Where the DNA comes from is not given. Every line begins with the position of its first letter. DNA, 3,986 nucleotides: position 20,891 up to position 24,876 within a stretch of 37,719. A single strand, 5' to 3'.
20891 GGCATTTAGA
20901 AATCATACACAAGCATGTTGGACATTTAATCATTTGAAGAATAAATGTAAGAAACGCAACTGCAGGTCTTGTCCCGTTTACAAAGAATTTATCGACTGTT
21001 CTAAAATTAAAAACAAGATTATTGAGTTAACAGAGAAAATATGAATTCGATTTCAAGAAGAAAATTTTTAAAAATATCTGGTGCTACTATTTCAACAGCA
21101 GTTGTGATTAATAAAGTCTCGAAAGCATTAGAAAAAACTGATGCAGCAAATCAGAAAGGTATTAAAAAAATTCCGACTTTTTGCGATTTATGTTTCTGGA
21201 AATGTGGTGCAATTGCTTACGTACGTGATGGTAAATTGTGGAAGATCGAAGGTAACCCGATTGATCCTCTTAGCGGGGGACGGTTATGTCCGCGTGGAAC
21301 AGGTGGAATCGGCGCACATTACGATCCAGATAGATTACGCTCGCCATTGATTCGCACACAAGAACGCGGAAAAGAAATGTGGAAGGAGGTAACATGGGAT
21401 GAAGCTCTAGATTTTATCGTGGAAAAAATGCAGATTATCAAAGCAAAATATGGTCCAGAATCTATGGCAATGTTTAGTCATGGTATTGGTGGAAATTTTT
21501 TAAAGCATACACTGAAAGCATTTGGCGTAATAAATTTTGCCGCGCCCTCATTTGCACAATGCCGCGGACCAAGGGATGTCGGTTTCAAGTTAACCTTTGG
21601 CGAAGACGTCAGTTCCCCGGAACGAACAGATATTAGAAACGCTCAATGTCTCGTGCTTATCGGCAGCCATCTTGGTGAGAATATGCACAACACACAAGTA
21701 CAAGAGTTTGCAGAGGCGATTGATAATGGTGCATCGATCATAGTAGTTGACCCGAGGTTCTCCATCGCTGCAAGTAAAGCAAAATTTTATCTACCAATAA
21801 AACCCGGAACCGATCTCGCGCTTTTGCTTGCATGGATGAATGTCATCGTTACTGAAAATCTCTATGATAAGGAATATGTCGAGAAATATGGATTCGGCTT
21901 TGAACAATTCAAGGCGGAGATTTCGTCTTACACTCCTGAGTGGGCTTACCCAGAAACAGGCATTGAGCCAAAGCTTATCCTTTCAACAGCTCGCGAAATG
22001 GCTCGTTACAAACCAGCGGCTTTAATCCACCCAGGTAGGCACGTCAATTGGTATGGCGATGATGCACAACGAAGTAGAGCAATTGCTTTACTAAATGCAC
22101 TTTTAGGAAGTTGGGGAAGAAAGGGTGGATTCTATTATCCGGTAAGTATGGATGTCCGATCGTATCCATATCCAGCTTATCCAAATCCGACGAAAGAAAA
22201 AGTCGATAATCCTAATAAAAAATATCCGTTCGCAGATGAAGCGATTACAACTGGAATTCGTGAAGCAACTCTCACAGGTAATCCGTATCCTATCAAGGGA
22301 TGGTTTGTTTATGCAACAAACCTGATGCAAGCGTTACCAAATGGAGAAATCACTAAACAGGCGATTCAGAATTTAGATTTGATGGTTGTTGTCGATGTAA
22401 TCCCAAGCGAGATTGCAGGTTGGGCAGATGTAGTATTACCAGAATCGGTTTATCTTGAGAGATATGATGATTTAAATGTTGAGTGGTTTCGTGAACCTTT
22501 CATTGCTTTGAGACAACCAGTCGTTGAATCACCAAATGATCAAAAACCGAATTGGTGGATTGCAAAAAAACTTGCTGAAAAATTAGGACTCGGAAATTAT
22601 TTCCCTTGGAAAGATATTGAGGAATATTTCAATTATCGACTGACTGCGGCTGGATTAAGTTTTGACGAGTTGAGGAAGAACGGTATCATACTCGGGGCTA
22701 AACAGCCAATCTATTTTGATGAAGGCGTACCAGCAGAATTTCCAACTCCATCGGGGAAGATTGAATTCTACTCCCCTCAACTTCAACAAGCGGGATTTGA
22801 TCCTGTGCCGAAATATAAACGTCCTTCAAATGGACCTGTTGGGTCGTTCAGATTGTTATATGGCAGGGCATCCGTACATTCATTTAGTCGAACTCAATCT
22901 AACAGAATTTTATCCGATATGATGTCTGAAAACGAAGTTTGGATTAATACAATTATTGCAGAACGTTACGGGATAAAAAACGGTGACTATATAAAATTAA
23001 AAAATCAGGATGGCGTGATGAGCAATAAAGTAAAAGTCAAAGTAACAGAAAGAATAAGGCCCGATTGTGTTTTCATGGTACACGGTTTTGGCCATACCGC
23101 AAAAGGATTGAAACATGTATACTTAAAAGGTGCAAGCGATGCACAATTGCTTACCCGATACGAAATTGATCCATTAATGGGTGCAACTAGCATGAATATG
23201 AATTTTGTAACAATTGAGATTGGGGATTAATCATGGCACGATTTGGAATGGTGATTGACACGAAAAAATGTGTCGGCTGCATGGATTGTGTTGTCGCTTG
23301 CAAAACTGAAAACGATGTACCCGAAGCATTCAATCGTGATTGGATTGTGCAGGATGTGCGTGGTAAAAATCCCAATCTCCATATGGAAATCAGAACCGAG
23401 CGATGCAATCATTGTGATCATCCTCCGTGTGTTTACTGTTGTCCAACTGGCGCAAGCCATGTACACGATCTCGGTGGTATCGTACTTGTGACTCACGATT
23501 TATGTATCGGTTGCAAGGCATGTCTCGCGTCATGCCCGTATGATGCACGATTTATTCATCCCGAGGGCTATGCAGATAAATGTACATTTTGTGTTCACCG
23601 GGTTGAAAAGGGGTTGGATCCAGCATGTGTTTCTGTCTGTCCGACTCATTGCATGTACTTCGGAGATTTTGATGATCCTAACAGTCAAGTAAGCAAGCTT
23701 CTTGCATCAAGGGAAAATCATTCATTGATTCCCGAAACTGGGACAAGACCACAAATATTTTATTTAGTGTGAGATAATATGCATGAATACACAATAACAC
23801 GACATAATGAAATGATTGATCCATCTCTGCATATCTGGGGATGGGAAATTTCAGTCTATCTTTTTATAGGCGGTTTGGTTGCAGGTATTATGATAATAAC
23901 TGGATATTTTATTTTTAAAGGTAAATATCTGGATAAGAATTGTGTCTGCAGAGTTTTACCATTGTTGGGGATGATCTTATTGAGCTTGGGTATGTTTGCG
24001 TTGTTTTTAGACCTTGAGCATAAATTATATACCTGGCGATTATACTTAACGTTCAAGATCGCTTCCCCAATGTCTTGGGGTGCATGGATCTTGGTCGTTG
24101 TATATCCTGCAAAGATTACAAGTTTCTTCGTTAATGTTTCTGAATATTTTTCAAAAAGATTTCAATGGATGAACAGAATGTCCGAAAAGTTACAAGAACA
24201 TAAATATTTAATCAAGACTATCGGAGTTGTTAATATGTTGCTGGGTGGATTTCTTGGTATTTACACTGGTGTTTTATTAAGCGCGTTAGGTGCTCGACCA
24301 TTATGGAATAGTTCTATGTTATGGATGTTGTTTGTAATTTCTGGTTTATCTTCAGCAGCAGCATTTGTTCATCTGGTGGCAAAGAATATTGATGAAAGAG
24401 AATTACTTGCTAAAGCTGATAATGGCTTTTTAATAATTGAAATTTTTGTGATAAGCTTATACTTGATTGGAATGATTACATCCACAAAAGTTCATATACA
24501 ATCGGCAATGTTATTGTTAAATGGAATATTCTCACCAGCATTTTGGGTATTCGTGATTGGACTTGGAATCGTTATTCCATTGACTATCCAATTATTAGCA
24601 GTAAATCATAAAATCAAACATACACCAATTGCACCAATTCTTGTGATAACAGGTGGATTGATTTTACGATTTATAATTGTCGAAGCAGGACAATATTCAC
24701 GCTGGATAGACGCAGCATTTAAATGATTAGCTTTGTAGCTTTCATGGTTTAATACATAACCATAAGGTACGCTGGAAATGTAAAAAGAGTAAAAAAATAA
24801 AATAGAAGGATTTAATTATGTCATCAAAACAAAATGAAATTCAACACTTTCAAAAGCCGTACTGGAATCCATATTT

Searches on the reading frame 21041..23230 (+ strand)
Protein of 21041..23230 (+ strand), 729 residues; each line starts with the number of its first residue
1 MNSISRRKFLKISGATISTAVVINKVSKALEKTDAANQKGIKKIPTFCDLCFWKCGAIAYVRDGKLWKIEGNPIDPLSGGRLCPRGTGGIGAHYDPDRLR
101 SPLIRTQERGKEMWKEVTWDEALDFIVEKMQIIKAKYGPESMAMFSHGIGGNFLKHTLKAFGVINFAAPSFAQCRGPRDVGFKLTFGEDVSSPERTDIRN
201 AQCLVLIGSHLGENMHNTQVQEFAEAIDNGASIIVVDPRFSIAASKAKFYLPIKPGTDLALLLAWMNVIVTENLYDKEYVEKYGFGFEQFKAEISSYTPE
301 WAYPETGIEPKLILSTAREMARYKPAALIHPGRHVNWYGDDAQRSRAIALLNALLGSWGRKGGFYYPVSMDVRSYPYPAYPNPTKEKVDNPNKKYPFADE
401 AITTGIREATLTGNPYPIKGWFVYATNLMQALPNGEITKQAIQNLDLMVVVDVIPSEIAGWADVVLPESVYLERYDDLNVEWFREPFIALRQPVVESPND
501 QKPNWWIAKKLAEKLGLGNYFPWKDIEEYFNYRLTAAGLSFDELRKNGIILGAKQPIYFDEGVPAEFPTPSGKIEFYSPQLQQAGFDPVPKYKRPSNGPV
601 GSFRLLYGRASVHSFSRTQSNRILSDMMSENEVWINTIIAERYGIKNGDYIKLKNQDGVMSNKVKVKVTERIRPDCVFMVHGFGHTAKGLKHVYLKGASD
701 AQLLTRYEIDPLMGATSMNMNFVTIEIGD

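Call 5: search_protein_families(library=pfam, proteins=[window:21041-23230:+], max_evalue=0.01)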
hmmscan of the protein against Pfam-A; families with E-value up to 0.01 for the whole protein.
window:21041-23230:+ (729 aa): 3 families
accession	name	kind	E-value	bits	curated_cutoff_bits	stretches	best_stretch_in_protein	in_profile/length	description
PF00384.28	Molybdopterin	-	3.8e-46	158.2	24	1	98-514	1-353/353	Molybdopterin oxidoreductase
PF01568.27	Molydop_binding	-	1.3e-16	61.1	26.8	1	603-718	1-106/110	Molydopterin dinucleotide binding domain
PF04879.21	Molybdop_Fe4S4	-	3.2e-09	37.1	22.7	1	42-90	2-50/55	Molybdopterin oxidoreductase Fe4S4 domain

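Call 9: search_protein_families(library=ncbifam, proteins=[window:21041-23230:+], max_evalue=0.001)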
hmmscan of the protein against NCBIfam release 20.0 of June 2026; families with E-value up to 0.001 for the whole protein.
window:21041-23230:+ (729 aa): 26 families (the best 25 are shown)
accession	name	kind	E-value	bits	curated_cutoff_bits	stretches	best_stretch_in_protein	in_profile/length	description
NF012032.0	PRK15488.1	equivalog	6e-159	530.4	694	2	3-557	2-568/759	thiosulfate reductase PhsA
TIGR01591.1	Fdh-alpha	equivalog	6.1e-80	269.2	666.25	1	46-681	1-641/672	formate dehydrogenase subunit alpha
TIGR02166.1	dmsA_ynfE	subfamily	3.3e-76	257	777.7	1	4-726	1-792/794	DMSO/selenate family reductase complex A subunit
NF047855.1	AssmNtatRedNasC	equivalog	8.9e-60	202.7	1100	2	38-363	15-341/708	assimilatory nitrate reductase catalytic subunit NasC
TIGR03479.1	DMSO_red_II_alp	subfamily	2.6e-58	197.9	984.75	4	46-281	61-304/913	molybdopterin-dependent oxidoreductase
NF041714.1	arsenate_red_ArrA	equivalog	2.7e-48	164.7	1600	3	15-292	23-304/848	arsenate respiratory reductase molybdopterin-containing subunit ArrA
NF041884.1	selenate_YnfF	exception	1.5e-47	162.1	1650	1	4-726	1-796/798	selenate/tellurate reductase subunit YnfF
NF041885.1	selenate_YnfE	exception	2.3e-46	158.1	1675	1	4-726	3-803/805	selenate/tellurate reductase subunit YnfE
NF011566.1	PRK14990.1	exception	3e-42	144.6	1600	1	14-724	27-810/814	dimethylsulfoxide reductase subunit A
TIGR01553.1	formate-DH-alph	equivalog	1e-41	142.7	814.2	3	181-284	202-304/1009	formate dehydrogenase-N subunit alpha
NF041783.2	mnquin_red_QrcB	equivalog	1.5e-41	142.3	440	2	42-547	51-533/695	menaquinone reductase molybdopterin-binding-like subunit QrcB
TIGR00509.1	bisC_fam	subfamily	1.4e-34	119.4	1017.55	1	105-683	62-707/772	molybdopterin guanine dinucleotide-containing S/N-oxide reductase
NF041513.1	formate_DH_Act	exception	6.2e-34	117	1400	1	31-283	34-294/1067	formate dehydrogenase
NF010055.0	PRK13532.1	equivalog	8.5e-31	107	904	1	3-283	2-290/830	nitrate reductase catalytic subunit NapA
TIGR01706.1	NAPA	equivalog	8.9e-27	93.7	930.55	1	4-284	2-291/830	periplasmic nitrate reductase subunit alpha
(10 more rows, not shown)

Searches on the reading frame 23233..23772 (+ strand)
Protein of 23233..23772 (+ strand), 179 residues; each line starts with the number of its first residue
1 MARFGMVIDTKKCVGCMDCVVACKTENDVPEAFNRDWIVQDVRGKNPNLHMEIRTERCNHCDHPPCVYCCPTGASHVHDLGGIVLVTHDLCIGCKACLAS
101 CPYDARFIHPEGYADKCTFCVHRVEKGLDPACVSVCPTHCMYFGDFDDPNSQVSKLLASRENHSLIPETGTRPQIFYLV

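Call 5: search_protein_families(library=pfam, proteins=[window:23233-23772:+], max_evalue=0.01)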
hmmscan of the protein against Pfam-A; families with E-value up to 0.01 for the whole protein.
window:23233-23772:+ (179 aa): 11 families
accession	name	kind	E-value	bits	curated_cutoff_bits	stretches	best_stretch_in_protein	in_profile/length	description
PF13247.11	Fer4_11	-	3.5e-24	85.3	26.2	1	50-145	2-99/100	4Fe-4S dicluster domain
PF12838.12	Fer4_7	-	2.7e-12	47.4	27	2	12-74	1-52/52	4Fe-4S dicluster domain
PF13187.11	Fer4_9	-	1.4e-11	44.7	27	3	12-74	1-51/52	4Fe-4S dicluster domain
PF12837.12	Fer4_6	-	5.4e-11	42.3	25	2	84-105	2-23/24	4Fe-4S binding domain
PF00037.32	Fer4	-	1.5e-09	37.7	21.1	2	87-105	4-22/24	4Fe-4S binding domain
PF13237.11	Fer4_10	-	3.8e-09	36.8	25.5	3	51-102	2-53/53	4Fe-4S dicluster domain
PF12797.12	Fer4_2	-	3.3e-08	33.4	24.5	2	6-24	3-21/22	4Fe-4S binding domain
PF25160.1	LdpA_Fe-S-bd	-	1.2e-05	25.4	27.6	1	61-104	5-41/49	LdpA Fe-S cluster-binding domain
PF14697.11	Fer4_21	-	6.5e-05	23.4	35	0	53-104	3-55/59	4Fe-4S dicluster domain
PF12798.12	Fer4_3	-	6.6e-05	23.9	27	0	91-105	1-15/15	4Fe-4S binding domain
PF12800.12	Fer4_4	-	0.00013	22.5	24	1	89-104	2-17/17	4Fe-4S binding domain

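Call 9: search_protein_families(library=ncbifam, proteins=[window:23233-23772:+], max_evalue=0.001)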
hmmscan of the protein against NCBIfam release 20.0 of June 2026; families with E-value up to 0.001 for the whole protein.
window:23233-23772:+ (179 aa): 32 families (the best 25 are shown)
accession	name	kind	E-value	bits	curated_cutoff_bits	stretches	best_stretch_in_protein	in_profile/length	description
TIGR03149.1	cyt_nit_nrfC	equivalog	2.3e-51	174.3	377.6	1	2-177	37-215/225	cytochrome c nitrite reductase Fe-S protein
NF045797.1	DsrO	equivalog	6.1e-49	166.6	200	1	2-178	42-234/235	sulfate reduction electron transfer complex DsrMKJOP subunit DsrO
NF041715.1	arsenate_red_ArrB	equivalog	2.4e-47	161.4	450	2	3-105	2-103/233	arsenate respiratory reductase iron-sulfur subunit ArrB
NF011569.0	PRK14993.1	equivalog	1.7e-46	158.6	416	1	2-178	42-222/244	tetrathionate reductase subunit TtrB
TIGR02951.1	DMSO_dmsB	equivalog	1.5e-33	116.2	214.1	1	4-148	2-155/161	DMSO/selenate family reductase complex B subunit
TIGR03478.1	DMSO_red_II_bet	subfamily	1.5e-32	112.8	480.7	1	32-178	105-253/321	DMSO reductase family type II enzyme, iron-sulfur subunit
NF042979.1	EthbenzDh_ebdB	equivalog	1.4e-28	99.8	740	1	33-178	128-275/354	ethylbenzene dehydrogenase subunit beta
NF041782.1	mnquin_red_QrcC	equivalog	4.6e-28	98.5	400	2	4-107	1-117/239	menaquinone reductase iron-sulfur cluster-binding subunit QrcC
TIGR01582.1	FDH-beta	equivalog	1e-27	97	334.7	1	45-157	80-193/283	formate dehydrogenase subunit beta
NF008134.0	PRK10882.1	equivalog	4.6e-24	85.1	263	2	56-162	111-224/329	hydrogenase 2 operon protein HybA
TIGR01660.1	narH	equivalog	3.8e-20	71.8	524.05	1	33-162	158-288/492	nitrate reductase subunit beta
NF038355.1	FDH3_beta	equivalog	5.2e-20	72.2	240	1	3-121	2-122/180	formate dehydrogenase FDH3 subunit beta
NF045715.1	sulf_resp_HmcB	equivalog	4.9e-18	65.3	420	1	4-148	37-200/307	sulfate respiration complex iron-sulfur protein HmcB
NF007658.0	PRK10330.1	equivalog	3.9e-16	59.1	260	1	1-145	1-156/181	electron transport protein HydN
NF009408.0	PRK12769.1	equivalog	4.7e-15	54.8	1003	1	1-142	1-143/659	formate-dependent uric acid utilization protein AegA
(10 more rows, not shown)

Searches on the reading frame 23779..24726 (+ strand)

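Call 6: search_protein_families(library=pfam, proteins=[window:23779-24726:+], max_evalue=0.01)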
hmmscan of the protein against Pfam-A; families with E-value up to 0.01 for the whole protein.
window:23779-24726:+ (315 aa): 2 families
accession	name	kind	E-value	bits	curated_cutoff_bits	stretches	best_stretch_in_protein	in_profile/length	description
PF03916.19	NrfD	-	4.4e-35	122.3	25.8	1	18-305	9-309/313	Polysulphide reductase, NrfD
PF14589.11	NrfD_2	-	2.3e-16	60.8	27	1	18-308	12-276/281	Polysulfide reductase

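Call 9: search_protein_families(library=ncbifam, proteins=[window:23779-24726:+], max_evalue=0.001)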
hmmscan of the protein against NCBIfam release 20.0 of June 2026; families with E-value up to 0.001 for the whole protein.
window:23779-24726:+ (315 aa): 2 families
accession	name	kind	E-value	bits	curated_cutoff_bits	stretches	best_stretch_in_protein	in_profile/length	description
TIGR03148.1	cyt_nit_nrfD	equivalog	5e-30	104.9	347.6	1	19-306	9-313/316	cytochrome c nitrite reductase subunit NrfD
NF011568.0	PRK14992.1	equivalog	5.7e-08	32.5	314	1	20-264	19-254/341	tetrathionate reductase subunit TtrC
